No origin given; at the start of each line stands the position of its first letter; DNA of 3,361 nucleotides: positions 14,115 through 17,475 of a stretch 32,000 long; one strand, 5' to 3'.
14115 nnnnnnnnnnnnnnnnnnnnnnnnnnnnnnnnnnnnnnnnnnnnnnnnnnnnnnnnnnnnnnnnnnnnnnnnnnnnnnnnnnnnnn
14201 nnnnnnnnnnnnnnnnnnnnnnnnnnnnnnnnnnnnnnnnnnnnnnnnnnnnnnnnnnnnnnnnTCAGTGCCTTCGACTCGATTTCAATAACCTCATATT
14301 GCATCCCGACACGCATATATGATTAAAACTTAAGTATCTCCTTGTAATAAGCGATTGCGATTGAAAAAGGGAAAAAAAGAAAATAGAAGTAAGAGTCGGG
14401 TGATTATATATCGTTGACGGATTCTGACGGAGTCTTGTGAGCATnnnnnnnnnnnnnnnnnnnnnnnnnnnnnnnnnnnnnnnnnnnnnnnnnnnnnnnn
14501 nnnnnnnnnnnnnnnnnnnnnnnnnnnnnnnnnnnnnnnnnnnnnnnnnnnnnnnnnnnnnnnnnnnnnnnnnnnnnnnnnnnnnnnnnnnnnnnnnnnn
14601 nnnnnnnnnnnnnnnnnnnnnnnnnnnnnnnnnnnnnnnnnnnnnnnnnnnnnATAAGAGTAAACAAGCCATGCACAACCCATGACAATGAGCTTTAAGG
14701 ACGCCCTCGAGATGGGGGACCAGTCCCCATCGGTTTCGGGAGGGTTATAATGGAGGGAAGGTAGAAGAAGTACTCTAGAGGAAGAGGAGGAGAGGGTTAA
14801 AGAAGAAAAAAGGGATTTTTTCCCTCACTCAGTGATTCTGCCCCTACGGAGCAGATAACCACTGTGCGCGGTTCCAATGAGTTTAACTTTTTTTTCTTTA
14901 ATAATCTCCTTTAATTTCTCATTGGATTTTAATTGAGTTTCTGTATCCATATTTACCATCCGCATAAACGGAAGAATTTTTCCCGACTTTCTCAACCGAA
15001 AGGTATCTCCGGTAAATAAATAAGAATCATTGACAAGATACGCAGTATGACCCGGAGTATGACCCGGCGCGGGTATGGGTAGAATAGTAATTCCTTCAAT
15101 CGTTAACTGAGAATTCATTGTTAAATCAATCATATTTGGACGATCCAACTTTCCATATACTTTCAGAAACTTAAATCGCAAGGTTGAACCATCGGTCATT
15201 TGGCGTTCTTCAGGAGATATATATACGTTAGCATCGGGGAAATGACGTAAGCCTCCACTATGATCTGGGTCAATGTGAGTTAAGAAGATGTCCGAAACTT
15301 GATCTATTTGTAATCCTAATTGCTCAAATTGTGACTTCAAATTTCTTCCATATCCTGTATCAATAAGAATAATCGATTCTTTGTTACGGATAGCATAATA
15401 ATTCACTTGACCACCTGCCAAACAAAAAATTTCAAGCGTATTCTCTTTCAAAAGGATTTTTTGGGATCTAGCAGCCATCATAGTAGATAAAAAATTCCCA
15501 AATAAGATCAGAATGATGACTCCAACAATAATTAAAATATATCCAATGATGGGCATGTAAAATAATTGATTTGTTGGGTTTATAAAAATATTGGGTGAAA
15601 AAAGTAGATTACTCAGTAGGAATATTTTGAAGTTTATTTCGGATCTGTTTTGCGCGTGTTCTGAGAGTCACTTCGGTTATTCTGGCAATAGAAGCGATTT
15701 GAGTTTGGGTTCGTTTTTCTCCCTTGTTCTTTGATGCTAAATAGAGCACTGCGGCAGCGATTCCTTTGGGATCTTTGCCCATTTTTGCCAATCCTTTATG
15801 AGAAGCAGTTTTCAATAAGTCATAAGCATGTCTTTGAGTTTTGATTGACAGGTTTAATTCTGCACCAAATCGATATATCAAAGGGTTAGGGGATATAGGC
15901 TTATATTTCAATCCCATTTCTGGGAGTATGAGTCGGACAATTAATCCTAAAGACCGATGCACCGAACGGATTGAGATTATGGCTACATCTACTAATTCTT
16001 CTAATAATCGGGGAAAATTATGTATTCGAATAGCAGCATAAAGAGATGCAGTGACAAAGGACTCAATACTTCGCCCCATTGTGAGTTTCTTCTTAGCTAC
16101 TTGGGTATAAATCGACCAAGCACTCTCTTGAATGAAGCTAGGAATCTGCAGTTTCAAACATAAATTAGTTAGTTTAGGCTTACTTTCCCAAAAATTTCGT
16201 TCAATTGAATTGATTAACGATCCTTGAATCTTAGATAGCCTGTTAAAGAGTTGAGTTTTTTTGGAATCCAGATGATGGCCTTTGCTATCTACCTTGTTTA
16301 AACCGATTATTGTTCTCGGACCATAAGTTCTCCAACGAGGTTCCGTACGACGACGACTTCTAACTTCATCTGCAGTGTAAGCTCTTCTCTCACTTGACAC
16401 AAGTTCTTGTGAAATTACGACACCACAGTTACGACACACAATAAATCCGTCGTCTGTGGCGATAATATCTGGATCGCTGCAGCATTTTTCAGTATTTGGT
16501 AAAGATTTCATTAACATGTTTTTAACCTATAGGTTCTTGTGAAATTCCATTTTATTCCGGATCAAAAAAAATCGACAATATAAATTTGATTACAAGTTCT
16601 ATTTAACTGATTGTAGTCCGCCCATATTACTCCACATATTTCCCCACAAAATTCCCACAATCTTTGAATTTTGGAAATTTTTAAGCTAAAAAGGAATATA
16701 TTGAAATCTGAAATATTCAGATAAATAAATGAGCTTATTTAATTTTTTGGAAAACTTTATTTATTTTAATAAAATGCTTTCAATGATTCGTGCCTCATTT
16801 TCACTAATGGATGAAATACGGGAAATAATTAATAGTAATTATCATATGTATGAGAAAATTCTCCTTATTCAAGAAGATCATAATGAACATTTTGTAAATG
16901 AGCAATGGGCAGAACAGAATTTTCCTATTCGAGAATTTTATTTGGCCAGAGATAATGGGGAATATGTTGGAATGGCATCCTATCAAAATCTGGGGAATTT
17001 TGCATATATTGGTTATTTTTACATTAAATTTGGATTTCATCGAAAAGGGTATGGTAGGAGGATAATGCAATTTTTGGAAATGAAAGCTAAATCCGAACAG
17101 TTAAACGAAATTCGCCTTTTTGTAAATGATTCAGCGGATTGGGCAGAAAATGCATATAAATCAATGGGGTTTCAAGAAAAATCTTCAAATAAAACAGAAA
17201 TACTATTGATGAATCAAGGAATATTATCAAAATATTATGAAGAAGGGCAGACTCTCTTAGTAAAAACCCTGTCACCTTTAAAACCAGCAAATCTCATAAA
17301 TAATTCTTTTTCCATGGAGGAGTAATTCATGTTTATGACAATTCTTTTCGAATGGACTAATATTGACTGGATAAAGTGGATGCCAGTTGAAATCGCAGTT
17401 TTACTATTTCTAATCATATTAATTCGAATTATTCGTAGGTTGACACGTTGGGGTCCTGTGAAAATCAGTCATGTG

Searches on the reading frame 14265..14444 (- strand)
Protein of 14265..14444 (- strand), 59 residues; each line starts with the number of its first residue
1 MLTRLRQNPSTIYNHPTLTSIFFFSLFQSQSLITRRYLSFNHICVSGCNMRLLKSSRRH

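Call 9: search_protein_families(library=pfam, proteins=[window:14265-14444:-], max_evalue=0.01)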
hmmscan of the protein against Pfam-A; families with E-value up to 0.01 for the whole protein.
window:14265-14444:- (59 aa): 0 families

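Call 55: search_protein_families(library=phrogs, proteins=[window:14265-14444:-], max_evalue=1)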
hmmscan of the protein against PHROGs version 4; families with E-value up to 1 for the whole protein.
window:14265-14444:- (59 aa): 0 families

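Call 80: find_homologous_proteins(query=window:14268-14444:-, max_evalue=0.01)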
Query window:14268-14444:-: no candidate shares three 5-residue words with the query. No homologue found.

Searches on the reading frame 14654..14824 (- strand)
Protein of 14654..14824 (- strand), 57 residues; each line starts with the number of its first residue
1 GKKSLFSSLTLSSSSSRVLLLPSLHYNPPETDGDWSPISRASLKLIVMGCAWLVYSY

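Call 66: search_protein_representatives(protein=window:14654-14824:-)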
Query: 57 residues. Proteins with E-value up to 0.001 (for the whole library): 3; up to 1e-10: 0; up to 1e-30: 0. The best 3 are listed.
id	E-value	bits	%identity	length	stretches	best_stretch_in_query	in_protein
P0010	3.5e-04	36.3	29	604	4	8-42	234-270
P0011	3.5e-04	36.3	44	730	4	8-33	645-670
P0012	4.1e-04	36.1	35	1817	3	6-41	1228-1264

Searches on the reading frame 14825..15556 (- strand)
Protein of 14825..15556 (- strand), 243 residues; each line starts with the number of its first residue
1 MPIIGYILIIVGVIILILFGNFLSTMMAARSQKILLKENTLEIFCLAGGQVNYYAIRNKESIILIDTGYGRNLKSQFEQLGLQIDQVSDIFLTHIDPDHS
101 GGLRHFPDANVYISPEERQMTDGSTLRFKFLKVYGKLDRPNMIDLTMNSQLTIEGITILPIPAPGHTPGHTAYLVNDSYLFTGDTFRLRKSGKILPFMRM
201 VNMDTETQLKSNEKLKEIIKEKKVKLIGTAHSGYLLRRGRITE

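Call 9: search_protein_families(library=pfam, proteins=[window:14825-15556:-], max_evalue=0.01)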
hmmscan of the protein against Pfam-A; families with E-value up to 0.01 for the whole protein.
window:14825-15556:- (243 aa): 4 families
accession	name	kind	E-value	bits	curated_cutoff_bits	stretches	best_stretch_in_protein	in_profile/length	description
PF00753.33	Lactamase_B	-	8.5e-23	81.8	22.7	1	48-220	3-185/196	Metallo-beta-lactamase superfamily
PF19583.5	ODP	-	1.2e-07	32.2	27.2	1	50-187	2-138/194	ODP family beta lactamase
PF12706.13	Lactamase_B_2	-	4.3e-05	23.6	27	1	63-185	3-143/200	Beta-lactamase superfamily domain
PF16661.11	Lactamase_B_6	-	0.00035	20.4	27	0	60-106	6-55/193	Metallo-beta-lactamase superfamily domain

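Call 12: find_encoding_contigs(protein=window:14825-15556:-, flank=6000, max_places=10)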
Protein window:14825-15556:- (243 aa): 1 contig read that carries it; 1 place shown.
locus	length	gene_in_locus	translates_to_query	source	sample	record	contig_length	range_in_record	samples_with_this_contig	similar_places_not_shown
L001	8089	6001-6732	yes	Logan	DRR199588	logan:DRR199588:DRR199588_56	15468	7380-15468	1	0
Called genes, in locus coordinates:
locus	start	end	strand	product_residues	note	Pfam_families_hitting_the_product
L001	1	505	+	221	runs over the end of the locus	-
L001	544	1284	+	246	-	-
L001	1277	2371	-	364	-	PF04055:Radical_SAM (weak)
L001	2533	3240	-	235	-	PF01909:NTP_transf_2 (weak)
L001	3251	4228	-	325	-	-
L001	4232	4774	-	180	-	PF00583:Acetyltransf_1, PF13673:Acetyltransf_10, PF13508:Acetyltransf_7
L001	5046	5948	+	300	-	PF00382:TFIIB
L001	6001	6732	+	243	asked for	PF00753:Lactamase_B, PF19583:ODP, PF23023:Anti-Pycsar_Apyc1 (weak)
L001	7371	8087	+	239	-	?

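Call 14: find_related_loci(query=window:14825-15556:-, collection=genome_contigs, flank=6000)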
Query window:14825-15556:- (243 aa) in genome_contigs; peptide patterns used: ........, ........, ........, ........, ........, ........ (x = any residue, [..] = any of these).
369 stretches matched a pattern; 2 encode a relative of the query (tblastn E <= 1e-3); 2 distinct loci.
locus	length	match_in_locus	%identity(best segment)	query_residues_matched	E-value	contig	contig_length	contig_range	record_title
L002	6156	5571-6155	84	1-195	1e-110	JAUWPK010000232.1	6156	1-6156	MAG: Promethearchaeum sp. isolate CSMAG_2474 CSMAG_2474_k141_1064848_length_6156_cov_7.0000, whole genome shotgun sequen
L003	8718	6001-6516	23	47-199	4e-6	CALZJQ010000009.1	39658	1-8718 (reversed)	MAG: uncultured Prevotella sp. isolate SRR3178347_bin.45_metaWRAP_v1.3_MAG genome assembly, contig: ERZ8974935.240, whol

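Call 17: find_homologous_proteins(query=window:14825-15556:-, max_evalue=1e-20)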
Query window:14825-15556:- (243 aa): 3 proteins with E <= 1e-20 among 1257 candidates.
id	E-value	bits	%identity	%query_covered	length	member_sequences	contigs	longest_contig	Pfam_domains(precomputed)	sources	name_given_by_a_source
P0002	2.5e-156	536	100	100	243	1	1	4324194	PF23023.2,PF19583.6,PF00753.34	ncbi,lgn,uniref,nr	ncbi:MBL fold metallo-hydrolase [Promethearchaeum syntrophicum]|uniref:MBL fold metallo-hydrolase n=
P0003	1.4e-130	452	86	96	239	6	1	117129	PF23023.2,PF00753.34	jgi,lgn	jgi:glyoxylase-like metal-dependent hydrolase (beta-lactamase superfamily II)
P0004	7.2e-27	113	40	76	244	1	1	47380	PF23023.2,PF00753.34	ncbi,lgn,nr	ncbi:MAG: MBL fold metallo-hydrolase [Anaerolineae bacterium]|nr:MBL fold metallo-hydrolase [Anaerol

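Call 18: find_encoding_contigs(protein=P0003, flank=10000, max_places=10)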
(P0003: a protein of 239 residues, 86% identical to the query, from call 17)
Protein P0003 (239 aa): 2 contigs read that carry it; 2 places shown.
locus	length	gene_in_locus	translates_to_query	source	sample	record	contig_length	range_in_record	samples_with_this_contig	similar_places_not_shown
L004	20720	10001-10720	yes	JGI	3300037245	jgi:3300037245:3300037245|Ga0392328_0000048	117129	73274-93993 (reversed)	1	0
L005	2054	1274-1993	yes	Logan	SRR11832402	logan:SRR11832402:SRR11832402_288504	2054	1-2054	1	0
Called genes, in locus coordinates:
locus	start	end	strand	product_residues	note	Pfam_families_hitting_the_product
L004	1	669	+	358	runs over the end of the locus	PF26356:Pelota_N, PF03464:eRF1_2, PF03465:eRF1_3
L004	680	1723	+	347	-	PF04055:Radical_SAM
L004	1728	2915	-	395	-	PF00958:GMP_synt_C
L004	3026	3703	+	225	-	-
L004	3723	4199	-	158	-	PF12675:DUF3795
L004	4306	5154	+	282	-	PF07676:PD40 (faint)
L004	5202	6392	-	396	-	PF04055:Radical_SAM (faint)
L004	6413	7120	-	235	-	PF01909:NTP_transf_2 (weak)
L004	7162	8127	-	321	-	-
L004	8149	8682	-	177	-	PF00583:Acetyltransf_1, PF13673:Acetyltransf_10, PF13508:Acetyltransf_7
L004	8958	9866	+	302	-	PF00382:TFIIB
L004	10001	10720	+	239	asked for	PF23023:Anti-Pycsar_Apyc1 (weak), PF00753:Lactamase_B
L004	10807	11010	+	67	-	-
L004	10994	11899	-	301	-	PF00382:TFIIB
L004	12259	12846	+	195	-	PF01558:POR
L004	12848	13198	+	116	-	PF12838:Fer4_7 (faint), PF00037:Fer4, PF12837:Fer4_6 (weak)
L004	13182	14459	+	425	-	PF01855:POR_N, PF17147:PFOR_II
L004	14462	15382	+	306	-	PF02775:TPP_enzyme_C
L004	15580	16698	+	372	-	PF07724:AAA_2 (faint), PF07728:AAA_5, PF00004:AAA, PF17862:AAA_lid_3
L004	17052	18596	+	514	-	PF02518:HATPase_c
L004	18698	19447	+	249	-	PF06197:DUF998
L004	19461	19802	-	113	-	PF01022:HTH_5 (weak)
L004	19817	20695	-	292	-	-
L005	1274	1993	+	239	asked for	PF23023:Anti-Pycsar_Apyc1 (weak), PF00753:Lactamase_B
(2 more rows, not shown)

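Call 19: list_cluster_members(proteins=[P0003])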
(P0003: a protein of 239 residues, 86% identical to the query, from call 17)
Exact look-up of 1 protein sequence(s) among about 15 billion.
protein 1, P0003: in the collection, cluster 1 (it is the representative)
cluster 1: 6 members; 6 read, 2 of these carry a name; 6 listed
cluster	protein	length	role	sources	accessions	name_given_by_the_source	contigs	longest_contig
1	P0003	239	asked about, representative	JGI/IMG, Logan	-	glyoxylase-like metal-dependent hydrolase (beta-lactamase superfamily II)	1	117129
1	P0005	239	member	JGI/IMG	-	glyoxylase-like metal-dependent hydrolase (beta-lactamase superfamily II)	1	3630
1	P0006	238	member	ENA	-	-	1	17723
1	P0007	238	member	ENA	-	-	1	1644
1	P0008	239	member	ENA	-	-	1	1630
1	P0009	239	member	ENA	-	-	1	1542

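Call 24: find_encoding_contigs(protein=P0006, flank=10000, max_places=6)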
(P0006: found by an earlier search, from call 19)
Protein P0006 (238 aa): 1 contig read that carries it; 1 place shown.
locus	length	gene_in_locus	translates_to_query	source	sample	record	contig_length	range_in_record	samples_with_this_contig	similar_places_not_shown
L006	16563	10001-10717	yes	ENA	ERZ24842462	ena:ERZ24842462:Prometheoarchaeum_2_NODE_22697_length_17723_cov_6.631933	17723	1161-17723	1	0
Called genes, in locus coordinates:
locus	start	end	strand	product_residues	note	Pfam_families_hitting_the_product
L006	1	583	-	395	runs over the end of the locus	PF03054:tRNA_Me_trans (faint), PF00958:GMP_synt_C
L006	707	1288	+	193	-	-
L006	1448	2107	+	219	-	-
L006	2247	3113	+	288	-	PF07676:PD40 (faint)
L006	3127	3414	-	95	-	-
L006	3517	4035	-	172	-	PF12641:Flavodoxin_3, PF12724:Flavodoxin_5 (weak)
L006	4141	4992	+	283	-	PF00440:TetR_N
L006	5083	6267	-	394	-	PF04055:Radical_SAM (weak)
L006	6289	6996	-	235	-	PF01909:NTP_transf_2 (weak)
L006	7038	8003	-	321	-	-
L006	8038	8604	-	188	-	PF00583:Acetyltransf_1, PF13673:Acetyltransf_10, PF13508:Acetyltransf_7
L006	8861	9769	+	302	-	PF00382:TFIIB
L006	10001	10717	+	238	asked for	PF23023:Anti-Pycsar_Apyc1 (weak), PF00753:Lactamase_B, PF19583:ODP (faint)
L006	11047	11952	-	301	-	PF00382:TFIIB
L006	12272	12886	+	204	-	PF01558:POR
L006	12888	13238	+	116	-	PF12838:Fer4_7 (faint), PF14697:Fer4_21 (faint), PF00037:Fer4, PF12837:Fer4_6 (weak)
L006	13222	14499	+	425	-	PF01855:POR_N, PF17147:PFOR_II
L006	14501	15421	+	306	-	PF02775:TPP_enzyme_C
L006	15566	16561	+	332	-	?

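Call 25: find_encoding_contigs(protein=P0005, flank=10000, max_places=6)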
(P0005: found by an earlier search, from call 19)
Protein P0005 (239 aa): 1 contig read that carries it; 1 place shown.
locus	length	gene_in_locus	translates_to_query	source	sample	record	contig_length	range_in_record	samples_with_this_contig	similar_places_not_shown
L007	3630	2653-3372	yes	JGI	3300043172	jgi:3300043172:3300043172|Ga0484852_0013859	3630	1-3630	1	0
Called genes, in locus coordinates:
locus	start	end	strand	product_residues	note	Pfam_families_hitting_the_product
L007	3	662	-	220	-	?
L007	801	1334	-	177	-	PF00583:Acetyltransf_1, PF13673:Acetyltransf_10, PF13508:Acetyltransf_7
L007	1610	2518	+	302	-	PF00382:TFIIB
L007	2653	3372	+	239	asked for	PF23023:Anti-Pycsar_Apyc1 (weak), PF00753:Lactamase_B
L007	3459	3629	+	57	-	?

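Call 56: search_protein_families(library=ncbifam, proteins=[window:14825-15556:-], max_evalue=0.1)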
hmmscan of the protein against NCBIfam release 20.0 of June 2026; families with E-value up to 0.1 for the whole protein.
window:14825-15556:- (243 aa): 34 families (the best 25 are shown)
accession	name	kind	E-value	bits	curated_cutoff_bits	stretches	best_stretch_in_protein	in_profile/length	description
NF047979.1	lactonase_AidB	equivalog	1e-13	51.2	360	1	50-215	50-237/271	AidB family quorum-quenching N-acyl homoserine lactonase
NF045699.1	AHLLactAiiA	equivalog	2.1e-12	46.8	375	1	52-228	61-233/251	quorum-quenching N-acyl homoserine lactonase AiiA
TIGR03413.1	GSH_gloB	equivalog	4.5e-11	42.6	200.8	1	53-194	11-136/248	hydroxyacylglutathione hydrolase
NF033105.1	bla_subclass_B3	equivalog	1.1e-08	34.6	240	1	53-179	25-159/257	subclass B3 metallo-beta-lactamase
NF012229.1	bla_class_B_core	domain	3.5e-08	33.7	100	1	55-174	19-137/139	metallo-beta-lactamase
NF041804.1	MBL_fold_SolJ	exception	1.4e-07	30.9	350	1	84-225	51-173/224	solanimycin biosynthesis MBL-fold hydrolase SolJ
NF045700.1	AHLLactAttM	equivalog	3.8e-07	29.9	390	1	75-177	82-189/257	AttM family quorum-quenching N-acyl homoserine lactonase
NF007597.0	PRK10241.1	equivalog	4.4e-07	29.4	421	1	83-193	42-136/251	hydroxyacylglutathione hydrolase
NF047925.1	pyridox_lacton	equivalog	2.2e-06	27.7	325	1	73-117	75-119/268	4-pyridoxolactonase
TIGR04558.1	SoxH_rel_PQQ_1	hypoth_equivalog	1.5e-05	24.3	300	1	50-170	33-161/285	quinoprotein relay system zinc metallohydrolase 1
NF000405.1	HARLDQ_not_B3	exception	1.7e-05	24.5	350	1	56-176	45-172/267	HARLDQ motif MBL-fold protein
TIGR02651.1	RNase_Z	equivalog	3e-05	23.2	292.95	1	54-103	21-68/302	ribonuclease Z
NF000801.0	PRK00055.1-3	equivalog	4.2e-05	22.8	252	1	55-103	24-70/307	ribonuclease Z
NF053820.1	MBLfold_Strvi7410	exception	0.0002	20.9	525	0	56-101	29-79/343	Strvi_7410 family MBL fold metallo-hydrolase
NF041809.1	Avs1a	equivalog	0.00023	20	420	1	56-110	12-70/387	AVAST type 1 anti-phage system MBL fold metallo-hydrolase Avs1a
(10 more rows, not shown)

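Call 78: search_protein_families(library=padloc, proteins=[window:14825-15556:-], max_evalue=0.01)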
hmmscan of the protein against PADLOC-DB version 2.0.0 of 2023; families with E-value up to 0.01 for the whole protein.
window:14825-15556:- (243 aa): 2 families
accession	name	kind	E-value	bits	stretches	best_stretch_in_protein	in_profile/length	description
PDLC03854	LmuA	-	8.1e-07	26.5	1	58-107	24-77/345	-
PDLC02158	Avs1a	-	0.00015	19.1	1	55-110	15-74/392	-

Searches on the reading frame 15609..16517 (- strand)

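Call 9: search_protein_families(library=pfam, proteins=[window:15609-16517:-], max_evalue=0.01)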
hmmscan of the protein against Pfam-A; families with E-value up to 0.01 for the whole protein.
window:15609-16517:- (302 aa): 3 families
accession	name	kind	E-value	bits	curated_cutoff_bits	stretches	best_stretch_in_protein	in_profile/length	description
PF00382.24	TFIIB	-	1.2e-32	112.2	23.6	2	206-294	4-91/92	Transcription factor TFIIB repeat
PF08271.17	Zn_Ribbon_TF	-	0.00027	20.9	29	1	12-43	6-37/43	TFIIB zinc-binding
PF01857.25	RB_B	-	0.0015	18.9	26.9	1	115-168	16-71/144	Retinoblastoma-associated protein B domain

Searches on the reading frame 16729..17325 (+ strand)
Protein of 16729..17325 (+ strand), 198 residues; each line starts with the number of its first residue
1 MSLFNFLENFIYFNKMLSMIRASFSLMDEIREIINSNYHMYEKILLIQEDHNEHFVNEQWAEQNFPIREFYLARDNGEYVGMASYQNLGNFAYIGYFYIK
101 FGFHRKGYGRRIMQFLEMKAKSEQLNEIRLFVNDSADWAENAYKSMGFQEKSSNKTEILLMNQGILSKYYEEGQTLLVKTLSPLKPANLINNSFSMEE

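Call 9: search_protein_families(library=pfam, proteins=[window:16729-17325:+], max_evalue=0.01)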
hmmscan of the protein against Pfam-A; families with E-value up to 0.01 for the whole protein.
window:16729-17325:+ (198 aa): 4 families
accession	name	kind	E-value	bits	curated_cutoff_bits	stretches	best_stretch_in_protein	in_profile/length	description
PF00583.31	Acetyltransf_1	-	1.2e-14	55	20.7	1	47-148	14-116/116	Acetyltransferase (GNAT) family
PF13673.13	Acetyltransf_10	-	1.4e-13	51.4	23.6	1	53-155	14-114/128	Acetyltransferase (GNAT) domain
PF13508.13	Acetyltransf_7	-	2.6e-11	44.2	27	1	68-150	3-84/84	Acetyltransferase (GNAT) domain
PF08445.16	FR47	-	0.0038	17.6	22.1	1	91-152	21-81/86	FR47-like protein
